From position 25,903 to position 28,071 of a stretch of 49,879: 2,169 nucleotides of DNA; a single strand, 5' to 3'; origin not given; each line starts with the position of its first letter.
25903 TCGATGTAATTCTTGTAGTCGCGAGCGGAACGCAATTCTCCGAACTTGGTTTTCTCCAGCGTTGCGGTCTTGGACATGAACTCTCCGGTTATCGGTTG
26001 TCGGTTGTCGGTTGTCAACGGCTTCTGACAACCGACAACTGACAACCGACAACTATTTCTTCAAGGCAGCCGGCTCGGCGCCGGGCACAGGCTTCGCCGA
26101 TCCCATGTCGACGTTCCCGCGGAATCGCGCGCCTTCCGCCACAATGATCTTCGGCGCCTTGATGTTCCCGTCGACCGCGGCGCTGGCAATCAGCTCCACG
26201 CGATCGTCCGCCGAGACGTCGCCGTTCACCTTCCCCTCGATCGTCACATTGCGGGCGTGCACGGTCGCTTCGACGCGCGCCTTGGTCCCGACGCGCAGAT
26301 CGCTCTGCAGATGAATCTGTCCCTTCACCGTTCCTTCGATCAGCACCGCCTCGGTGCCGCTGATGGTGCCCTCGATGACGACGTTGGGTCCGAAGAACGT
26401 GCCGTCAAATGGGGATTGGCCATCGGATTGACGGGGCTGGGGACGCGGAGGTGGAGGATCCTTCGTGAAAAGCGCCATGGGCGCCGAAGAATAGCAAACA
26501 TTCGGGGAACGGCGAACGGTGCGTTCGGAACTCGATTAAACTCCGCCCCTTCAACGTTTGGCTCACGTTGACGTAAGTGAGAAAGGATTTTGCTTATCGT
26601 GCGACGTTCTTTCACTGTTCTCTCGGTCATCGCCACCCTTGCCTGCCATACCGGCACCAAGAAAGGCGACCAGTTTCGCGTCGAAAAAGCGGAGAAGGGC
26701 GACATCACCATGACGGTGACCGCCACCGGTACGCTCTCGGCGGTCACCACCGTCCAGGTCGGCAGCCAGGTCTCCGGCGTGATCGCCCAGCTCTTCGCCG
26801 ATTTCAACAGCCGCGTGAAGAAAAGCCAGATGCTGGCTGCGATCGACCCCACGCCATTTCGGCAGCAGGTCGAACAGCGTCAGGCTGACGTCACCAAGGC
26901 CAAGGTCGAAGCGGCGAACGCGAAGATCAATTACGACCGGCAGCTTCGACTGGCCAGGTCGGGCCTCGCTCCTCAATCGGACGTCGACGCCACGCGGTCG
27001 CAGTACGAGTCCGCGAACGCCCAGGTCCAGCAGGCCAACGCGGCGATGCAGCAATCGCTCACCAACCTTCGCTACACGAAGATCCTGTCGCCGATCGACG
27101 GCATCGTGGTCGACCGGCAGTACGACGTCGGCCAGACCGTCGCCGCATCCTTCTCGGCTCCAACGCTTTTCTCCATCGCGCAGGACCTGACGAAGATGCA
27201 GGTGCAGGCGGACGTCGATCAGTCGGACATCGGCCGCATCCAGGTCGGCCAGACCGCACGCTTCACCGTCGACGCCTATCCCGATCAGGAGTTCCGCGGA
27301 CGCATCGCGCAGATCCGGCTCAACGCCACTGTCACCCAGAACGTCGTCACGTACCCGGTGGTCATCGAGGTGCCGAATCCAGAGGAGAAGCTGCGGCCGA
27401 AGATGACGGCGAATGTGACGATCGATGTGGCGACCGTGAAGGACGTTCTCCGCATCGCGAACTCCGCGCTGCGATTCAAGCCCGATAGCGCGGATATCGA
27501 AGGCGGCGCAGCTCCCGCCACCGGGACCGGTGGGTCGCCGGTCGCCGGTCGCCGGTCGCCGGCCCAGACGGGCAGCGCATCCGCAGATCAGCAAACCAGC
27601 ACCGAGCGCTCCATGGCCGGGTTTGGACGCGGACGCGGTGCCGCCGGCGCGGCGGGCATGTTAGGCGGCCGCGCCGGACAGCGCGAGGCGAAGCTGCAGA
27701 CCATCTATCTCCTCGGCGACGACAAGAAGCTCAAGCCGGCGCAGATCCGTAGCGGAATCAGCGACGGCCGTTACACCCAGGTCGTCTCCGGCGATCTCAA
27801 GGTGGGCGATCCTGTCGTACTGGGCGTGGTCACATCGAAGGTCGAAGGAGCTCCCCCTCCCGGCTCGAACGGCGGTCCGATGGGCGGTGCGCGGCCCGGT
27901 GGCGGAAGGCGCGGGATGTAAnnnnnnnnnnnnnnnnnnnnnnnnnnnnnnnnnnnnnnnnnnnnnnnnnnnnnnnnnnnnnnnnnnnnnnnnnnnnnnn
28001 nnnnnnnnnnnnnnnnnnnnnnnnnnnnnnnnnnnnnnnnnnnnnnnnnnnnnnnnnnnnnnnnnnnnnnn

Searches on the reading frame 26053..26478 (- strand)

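Call 27: search_protein_families(library=pfam, proteins=[window:26053-26478:-], max_evalue=0.001)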
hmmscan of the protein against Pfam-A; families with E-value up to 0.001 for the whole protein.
window:26053-26478:- (141 aa): 1 family
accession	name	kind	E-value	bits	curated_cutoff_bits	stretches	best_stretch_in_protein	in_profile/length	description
PF04519.19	Bactofilin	-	3.1e-26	91.9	27.9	1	27-123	1-97/98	Polymer-forming cytoskeletal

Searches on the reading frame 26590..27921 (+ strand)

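Call 27: search_protein_families(library=pfam, proteins=[window:26590-27921:+], max_evalue=0.001)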
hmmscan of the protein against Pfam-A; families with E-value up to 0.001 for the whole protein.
window:26590-27921:+ (443 aa): 2 families
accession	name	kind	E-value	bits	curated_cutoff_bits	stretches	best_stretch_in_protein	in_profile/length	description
PF16576.10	HlyD_D23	-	6.3e-23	81.6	30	1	43-274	6-214/214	Barrel-sandwich domain of CusB or HlyD membrane-fusion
PF13437.12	HlyD_3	-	1e-13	52.3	22.2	1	164-270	1-105/106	HlyD family secretion protein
